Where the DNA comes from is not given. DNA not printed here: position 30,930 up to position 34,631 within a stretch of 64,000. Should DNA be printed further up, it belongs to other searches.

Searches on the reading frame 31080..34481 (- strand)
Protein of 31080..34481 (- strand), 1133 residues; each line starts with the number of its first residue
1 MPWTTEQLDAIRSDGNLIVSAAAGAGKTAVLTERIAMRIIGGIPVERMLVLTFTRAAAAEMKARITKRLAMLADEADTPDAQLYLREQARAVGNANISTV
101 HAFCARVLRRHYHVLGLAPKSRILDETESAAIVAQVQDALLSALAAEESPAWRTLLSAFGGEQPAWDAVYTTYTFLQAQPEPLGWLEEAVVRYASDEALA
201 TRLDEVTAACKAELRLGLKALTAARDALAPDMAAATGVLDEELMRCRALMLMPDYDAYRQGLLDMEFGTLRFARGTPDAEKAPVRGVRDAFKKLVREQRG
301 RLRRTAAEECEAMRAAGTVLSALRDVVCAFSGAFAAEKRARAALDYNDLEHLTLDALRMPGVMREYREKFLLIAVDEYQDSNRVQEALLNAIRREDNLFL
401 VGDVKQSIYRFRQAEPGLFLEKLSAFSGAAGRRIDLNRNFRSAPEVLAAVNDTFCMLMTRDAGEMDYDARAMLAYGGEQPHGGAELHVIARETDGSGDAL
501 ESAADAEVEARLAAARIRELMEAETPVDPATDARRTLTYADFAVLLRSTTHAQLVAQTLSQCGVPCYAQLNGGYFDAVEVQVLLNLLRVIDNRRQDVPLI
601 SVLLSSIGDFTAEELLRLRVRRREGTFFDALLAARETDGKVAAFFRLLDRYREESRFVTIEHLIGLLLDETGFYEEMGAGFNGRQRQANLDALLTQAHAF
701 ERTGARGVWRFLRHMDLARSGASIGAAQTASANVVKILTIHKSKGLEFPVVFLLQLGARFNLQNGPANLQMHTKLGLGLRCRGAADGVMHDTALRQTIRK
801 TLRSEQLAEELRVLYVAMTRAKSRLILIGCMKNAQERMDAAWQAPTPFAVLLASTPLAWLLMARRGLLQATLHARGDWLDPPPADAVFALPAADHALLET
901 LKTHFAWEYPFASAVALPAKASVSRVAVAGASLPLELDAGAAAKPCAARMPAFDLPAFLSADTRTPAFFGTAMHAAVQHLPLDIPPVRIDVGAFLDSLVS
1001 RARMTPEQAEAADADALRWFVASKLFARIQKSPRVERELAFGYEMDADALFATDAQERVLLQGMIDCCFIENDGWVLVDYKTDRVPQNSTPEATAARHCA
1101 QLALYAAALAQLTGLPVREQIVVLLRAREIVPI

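Call 42: search_protein_families(library=pfam, proteins=[window:31080-34481:-], max_evalue=0.001)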
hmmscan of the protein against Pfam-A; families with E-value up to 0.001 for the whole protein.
window:31080-34481:- (1133 aa): 6 families
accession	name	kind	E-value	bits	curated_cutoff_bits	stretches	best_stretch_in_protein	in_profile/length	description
PF00580.27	UvrD-helicase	-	2.2e-54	185.4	23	1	3-424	1-268/271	UvrD/REP helicase N-terminal domain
PF13361.12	UvrD_C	-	9.7e-30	104.6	25.6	1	434-829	1-347/350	UvrD-like helicase C-terminal domain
PF13245.12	AAA_19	-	1.7e-16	61.1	25.1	1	12-412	9-134/134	AAA domain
PF12705.13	PDDEXK_1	-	1.8e-12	48.1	22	1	962-1117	31-177/247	PD-(D/E)XK nuclease superfamily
PF13538.12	UvrD_C_2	-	5.9e-11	42.5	27.4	1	737-755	4-22/52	UvrD-like helicase C-terminal domain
PF01443.25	Viral_helicase1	-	1.8e-07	31.7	21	0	345-427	38-119/228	Viral superfamily 1 RNA helicase core domain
